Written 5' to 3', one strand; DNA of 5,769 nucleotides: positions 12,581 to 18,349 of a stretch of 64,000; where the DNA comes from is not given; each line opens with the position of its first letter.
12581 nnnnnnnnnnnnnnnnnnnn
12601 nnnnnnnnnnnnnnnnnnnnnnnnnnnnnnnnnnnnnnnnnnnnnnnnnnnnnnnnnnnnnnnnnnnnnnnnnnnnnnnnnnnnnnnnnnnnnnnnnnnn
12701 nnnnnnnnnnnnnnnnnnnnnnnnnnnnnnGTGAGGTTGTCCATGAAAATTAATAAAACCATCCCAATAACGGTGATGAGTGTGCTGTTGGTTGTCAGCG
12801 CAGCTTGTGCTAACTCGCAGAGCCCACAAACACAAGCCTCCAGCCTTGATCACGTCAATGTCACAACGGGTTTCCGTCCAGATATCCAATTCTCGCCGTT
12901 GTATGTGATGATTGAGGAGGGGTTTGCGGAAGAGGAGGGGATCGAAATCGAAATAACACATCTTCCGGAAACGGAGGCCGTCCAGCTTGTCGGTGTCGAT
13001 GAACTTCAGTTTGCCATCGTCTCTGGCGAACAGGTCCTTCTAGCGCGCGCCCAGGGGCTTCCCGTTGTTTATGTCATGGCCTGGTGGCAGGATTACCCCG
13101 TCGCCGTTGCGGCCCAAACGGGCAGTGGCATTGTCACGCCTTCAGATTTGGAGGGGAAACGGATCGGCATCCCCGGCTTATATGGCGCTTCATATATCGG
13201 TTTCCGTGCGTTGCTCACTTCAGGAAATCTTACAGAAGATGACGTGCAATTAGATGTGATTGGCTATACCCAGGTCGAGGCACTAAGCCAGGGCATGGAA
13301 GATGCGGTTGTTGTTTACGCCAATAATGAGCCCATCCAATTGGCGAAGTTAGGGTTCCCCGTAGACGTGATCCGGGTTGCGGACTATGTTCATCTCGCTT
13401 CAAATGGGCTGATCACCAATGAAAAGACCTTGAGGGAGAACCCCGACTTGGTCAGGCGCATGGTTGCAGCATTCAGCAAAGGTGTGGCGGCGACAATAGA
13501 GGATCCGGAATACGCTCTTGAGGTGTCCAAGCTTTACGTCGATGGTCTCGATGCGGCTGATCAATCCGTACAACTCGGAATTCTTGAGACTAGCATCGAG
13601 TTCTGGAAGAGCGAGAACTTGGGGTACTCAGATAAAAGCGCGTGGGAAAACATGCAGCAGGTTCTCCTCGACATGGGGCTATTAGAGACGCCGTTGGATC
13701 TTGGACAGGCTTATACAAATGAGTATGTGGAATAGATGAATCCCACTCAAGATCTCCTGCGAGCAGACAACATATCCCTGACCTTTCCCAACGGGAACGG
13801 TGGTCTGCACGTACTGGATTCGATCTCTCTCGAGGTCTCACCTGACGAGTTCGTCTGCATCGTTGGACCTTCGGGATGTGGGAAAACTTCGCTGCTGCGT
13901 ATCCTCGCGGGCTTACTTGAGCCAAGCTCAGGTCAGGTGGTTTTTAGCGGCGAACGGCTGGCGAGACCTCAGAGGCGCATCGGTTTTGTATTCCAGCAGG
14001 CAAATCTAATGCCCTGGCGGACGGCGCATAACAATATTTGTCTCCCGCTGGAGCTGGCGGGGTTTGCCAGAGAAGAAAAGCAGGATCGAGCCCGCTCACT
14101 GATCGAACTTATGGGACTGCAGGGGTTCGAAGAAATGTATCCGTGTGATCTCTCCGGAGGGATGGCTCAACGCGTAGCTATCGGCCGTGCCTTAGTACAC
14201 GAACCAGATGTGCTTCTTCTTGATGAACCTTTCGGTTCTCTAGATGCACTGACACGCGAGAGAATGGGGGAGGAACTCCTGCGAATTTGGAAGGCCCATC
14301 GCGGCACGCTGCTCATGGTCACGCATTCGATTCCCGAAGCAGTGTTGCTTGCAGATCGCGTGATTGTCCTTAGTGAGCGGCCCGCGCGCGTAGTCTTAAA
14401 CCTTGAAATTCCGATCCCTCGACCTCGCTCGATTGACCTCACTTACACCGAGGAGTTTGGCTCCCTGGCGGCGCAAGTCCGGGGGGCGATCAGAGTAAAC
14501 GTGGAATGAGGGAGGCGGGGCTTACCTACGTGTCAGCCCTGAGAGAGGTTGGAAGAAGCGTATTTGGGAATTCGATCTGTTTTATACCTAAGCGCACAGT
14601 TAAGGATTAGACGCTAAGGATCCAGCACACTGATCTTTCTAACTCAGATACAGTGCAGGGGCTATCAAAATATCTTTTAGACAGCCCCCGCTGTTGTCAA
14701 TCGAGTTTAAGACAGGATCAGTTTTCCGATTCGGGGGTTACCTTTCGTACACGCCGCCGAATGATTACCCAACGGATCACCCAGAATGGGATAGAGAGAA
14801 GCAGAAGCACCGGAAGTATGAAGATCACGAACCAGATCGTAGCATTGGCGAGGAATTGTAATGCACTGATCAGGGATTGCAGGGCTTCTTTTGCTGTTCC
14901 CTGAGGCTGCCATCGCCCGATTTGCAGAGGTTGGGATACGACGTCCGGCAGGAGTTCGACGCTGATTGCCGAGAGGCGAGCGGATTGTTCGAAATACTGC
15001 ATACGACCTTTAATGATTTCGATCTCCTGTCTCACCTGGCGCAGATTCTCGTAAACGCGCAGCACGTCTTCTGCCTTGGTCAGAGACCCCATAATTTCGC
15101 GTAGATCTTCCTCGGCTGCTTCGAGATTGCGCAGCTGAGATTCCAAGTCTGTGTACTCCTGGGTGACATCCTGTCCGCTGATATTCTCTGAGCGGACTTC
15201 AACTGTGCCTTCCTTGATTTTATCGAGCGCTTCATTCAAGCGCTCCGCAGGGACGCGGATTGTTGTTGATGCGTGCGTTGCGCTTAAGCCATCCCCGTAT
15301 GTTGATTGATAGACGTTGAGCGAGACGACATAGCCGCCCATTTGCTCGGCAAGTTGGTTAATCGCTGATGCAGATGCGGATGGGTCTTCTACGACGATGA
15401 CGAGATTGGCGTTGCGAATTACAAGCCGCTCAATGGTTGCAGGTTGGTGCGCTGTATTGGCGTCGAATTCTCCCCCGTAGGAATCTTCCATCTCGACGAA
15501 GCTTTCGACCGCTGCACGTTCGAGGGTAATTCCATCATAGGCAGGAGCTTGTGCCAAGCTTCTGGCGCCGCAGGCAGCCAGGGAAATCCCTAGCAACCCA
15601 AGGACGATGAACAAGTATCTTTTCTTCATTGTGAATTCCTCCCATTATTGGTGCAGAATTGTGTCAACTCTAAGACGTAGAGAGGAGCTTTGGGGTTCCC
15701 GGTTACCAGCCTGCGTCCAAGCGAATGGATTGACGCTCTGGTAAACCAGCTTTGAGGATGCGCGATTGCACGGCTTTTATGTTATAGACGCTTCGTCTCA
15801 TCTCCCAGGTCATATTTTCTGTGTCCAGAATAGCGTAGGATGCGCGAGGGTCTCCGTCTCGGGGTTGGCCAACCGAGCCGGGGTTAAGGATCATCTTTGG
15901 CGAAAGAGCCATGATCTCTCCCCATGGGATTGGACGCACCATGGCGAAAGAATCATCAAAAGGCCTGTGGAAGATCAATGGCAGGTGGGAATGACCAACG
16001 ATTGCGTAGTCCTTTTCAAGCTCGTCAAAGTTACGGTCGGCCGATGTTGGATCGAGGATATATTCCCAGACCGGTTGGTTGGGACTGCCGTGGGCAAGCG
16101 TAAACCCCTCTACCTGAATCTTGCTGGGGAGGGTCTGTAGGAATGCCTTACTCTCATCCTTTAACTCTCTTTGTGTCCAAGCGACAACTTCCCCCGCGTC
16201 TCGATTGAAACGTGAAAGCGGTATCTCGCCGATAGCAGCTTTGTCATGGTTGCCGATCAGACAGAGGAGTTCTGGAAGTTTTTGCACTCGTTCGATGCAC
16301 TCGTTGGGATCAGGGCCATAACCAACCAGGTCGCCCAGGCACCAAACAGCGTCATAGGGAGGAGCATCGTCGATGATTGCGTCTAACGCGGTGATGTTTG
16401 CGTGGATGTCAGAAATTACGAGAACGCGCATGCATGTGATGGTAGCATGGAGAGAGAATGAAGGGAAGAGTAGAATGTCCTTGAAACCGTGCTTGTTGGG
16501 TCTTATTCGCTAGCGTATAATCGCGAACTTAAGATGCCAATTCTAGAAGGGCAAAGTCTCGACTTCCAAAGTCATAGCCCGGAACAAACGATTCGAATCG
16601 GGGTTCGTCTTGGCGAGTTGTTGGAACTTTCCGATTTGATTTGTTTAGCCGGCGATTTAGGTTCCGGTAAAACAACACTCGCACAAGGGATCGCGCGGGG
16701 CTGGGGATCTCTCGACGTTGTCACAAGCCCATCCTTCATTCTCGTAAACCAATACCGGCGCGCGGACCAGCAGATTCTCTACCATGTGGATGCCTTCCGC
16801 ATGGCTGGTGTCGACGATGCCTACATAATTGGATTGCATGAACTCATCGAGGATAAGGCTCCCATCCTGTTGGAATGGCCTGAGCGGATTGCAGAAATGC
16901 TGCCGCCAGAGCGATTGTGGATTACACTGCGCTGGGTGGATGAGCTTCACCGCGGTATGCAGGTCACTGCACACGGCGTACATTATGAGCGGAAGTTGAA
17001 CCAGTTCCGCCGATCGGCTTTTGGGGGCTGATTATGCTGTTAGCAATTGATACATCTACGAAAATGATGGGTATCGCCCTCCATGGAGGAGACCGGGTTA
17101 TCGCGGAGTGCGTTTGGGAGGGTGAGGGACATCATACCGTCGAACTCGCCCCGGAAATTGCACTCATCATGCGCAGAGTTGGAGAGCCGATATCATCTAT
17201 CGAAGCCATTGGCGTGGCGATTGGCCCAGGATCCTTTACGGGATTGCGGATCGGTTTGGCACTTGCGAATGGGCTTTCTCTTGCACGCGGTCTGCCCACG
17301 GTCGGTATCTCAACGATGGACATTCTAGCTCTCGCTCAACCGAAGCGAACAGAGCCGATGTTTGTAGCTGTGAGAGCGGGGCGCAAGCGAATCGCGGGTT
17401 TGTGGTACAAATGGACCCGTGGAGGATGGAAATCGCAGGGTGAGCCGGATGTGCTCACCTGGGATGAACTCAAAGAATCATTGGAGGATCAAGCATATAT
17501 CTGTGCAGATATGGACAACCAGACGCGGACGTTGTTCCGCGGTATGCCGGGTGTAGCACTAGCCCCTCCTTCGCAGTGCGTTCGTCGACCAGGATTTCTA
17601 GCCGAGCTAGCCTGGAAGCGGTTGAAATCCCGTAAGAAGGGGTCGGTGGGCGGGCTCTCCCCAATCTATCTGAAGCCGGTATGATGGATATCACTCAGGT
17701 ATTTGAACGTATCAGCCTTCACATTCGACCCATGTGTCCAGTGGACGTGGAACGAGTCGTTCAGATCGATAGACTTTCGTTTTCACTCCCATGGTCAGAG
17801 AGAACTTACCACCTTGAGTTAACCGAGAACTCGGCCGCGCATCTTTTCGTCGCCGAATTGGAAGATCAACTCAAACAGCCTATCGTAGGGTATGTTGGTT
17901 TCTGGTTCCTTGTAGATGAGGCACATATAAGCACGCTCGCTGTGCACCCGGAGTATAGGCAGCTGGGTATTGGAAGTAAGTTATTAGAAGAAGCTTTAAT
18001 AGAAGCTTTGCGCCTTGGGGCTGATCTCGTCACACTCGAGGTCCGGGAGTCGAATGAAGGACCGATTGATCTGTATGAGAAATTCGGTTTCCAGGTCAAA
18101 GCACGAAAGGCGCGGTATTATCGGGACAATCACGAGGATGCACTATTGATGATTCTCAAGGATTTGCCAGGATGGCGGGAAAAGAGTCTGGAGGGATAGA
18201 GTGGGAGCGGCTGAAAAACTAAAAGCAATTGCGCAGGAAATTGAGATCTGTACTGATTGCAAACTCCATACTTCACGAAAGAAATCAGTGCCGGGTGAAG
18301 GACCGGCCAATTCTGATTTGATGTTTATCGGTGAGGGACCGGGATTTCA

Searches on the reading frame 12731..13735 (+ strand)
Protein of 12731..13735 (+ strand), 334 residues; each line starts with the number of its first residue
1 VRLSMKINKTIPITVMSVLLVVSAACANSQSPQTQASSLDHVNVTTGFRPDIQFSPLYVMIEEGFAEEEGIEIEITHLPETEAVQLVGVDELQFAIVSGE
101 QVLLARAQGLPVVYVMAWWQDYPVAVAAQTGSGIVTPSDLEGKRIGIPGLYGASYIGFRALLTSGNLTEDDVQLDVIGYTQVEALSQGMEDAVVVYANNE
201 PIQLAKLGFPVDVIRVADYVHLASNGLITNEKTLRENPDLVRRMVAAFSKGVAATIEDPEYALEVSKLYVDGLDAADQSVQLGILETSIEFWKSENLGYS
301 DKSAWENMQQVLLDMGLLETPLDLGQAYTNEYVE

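Call 58: search_protein_families(library=pfam, proteins=[window:12731-13735:+], max_evalue=0.001)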
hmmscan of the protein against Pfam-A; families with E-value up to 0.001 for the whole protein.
window:12731-13735:+ (334 aa): 2 families
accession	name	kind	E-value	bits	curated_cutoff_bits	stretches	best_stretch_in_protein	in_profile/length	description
PF09084.16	NMT1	-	7.7e-44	150.6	20.5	1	53-262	3-216/216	NMT1/THI5 like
PF12974.12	Phosphonate-bd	-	8.5e-05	22.5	27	1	66-171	24-135/242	ABC transporter, phosphonate, periplasmic substrate-binding protein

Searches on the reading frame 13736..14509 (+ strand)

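Call 58: search_protein_families(library=pfam, proteins=[window:13736-14509:+], max_evalue=0.001)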
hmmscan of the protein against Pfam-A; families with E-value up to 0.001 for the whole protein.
window:13736-14509:+ (257 aa): 8 families
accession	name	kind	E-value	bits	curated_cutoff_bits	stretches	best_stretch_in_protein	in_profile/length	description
PF00005.33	ABC_tran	-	1.8e-33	116.5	25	1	27-166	1-136/137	ABC transporter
PF13304.12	AAA_21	-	1.4e-07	32.3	27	0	39-63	1-25/304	AAA domain, putative AbiEii toxin, Type IV TA system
PF13191.12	AAA_16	-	7.3e-05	23.8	32.6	1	35-147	23-124/167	AAA ATPase domain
PF13401.12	AAA_22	-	9.2e-05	23.2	27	1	37-186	5-109/130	AAA domain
PF20703.3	nSTAND1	-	0.00017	21.8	27.1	1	32-65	28-59/379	Novel STAND NTPase 1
PF03215.21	Rad17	-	0.00038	20.9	23.8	1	26-64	34-72/186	Rad17 P-loop domain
PF00004.35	AAA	-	0.00045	21.1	21.2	0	40-62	1-23/131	ATPase family associated with various cellular activities (AAA)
PF01637.24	ATPase_2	-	0.0005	20.4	33.2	1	32-70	15-53/225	ATPase domain predominantly from Archaea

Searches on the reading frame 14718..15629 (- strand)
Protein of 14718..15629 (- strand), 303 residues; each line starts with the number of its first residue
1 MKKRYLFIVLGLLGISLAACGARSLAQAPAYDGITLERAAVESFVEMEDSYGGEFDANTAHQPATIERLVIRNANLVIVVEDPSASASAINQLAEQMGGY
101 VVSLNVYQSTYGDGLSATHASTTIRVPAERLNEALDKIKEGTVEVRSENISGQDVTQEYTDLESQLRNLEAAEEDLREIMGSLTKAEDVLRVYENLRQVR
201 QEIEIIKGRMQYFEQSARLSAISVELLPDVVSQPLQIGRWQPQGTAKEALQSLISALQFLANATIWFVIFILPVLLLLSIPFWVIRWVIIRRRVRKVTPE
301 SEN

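Call 58: search_protein_families(library=pfam, proteins=[window:14718-15629:-], max_evalue=0.001)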
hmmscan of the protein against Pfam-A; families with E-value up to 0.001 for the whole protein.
window:14718-15629:- (303 aa): 1 family
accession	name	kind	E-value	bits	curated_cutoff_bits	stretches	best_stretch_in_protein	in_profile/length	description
PF14257.11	DUF4349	-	4.9e-45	153.9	27.7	1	68-286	1-212/213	Domain of unknown function (DUF4349)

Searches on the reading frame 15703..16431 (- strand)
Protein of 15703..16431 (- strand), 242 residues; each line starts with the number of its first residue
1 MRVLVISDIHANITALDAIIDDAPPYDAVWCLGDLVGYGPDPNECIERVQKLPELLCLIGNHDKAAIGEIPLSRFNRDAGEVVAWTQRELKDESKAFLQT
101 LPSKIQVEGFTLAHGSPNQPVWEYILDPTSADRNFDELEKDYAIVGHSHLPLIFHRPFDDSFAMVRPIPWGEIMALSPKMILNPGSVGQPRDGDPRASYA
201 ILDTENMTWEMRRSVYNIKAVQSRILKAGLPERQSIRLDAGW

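Call 58: search_protein_families(library=pfam, proteins=[window:15703-16431:-], max_evalue=0.001)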
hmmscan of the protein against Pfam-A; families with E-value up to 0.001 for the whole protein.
window:15703-16431:- (242 aa): 2 families
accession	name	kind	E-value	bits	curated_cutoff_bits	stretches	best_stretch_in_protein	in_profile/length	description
PF12850.12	Metallophos_2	-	3.5e-21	76.3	27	1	1-206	1-153/154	Calcineurin-like phosphoesterase superfamily domain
PF00149.33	Metallophos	-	3.1e-14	54.3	21.5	1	1-153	1-159/191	Calcineurin-like phosphoesterase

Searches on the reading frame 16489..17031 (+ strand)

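Call 9: search_protein_families(library=pfam, proteins=[window:16489-17031:+], max_evalue=0.01)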
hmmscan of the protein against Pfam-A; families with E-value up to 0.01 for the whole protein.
window:16489-17031:+ (180 aa): 3 families
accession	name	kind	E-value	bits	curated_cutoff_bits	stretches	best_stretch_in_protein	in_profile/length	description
PF02367.23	TsaE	-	1.8e-32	112.4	26.6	1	29-148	2-119/128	Threonylcarbamoyl adenosine biosynthesis protein TsaE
PF05729.18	NACHT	-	7.2e-06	26.4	26.7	1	50-124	2-62/167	NACHT domain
PF00270.35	DEAD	-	0.0065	16.6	26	1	51-173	17-145/167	DEAD/DEAH box helicase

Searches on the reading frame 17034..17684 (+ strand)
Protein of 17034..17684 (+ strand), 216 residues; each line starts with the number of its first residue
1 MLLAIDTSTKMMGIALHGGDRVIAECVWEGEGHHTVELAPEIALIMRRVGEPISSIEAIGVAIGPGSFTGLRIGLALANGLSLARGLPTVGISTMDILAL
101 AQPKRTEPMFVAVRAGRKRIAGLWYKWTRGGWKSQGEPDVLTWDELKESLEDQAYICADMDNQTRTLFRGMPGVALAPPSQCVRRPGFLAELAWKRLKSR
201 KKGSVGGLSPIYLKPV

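Call 9: search_protein_families(library=pfam, proteins=[window:17034-17684:+], max_evalue=0.01)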
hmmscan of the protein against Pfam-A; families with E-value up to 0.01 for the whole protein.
window:17034-17684:+ (216 aa): 1 family
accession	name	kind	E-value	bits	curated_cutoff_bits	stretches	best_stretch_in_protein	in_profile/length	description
PF00814.31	TsaD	-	9.8e-19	68.5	24.8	1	33-121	28-119/264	tRNA N6-adenosine threonylcarbamoyltransferase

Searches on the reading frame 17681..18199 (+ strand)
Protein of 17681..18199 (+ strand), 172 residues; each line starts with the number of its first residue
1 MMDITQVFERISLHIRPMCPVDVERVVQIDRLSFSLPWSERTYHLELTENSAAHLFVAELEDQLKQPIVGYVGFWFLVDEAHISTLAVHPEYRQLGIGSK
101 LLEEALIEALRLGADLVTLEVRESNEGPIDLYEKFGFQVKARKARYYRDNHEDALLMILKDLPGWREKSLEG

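Call 9: search_protein_families(library=pfam, proteins=[window:17681-18199:+], max_evalue=0.01)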
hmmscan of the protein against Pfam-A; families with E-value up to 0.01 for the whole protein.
window:17681-18199:+ (172 aa): 6 families
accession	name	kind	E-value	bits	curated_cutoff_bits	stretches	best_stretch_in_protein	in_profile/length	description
PF00583.31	Acetyltransf_1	-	9.1e-22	78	20.7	1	24-137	2-116/116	Acetyltransferase (GNAT) family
PF13508.13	Acetyltransf_7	-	4.5e-17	62.6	27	1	53-139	3-84/84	Acetyltransferase (GNAT) domain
PF13673.13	Acetyltransf_10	-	7.1e-12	45.9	23.6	1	49-140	27-110/128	Acetyltransferase (GNAT) domain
PF08445.16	FR47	-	1.8e-07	31.5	22.1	1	80-142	21-82/86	FR47-like protein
PF13302.13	Acetyltransf_3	-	6.3e-05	24.1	25.4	1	15-138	4-138/138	Acetyltransferase (GNAT) domain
PF13527.13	Acetyltransf_9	-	7.9e-05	23.1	25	1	81-139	73-126/127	Acetyltransferase (GNAT) domain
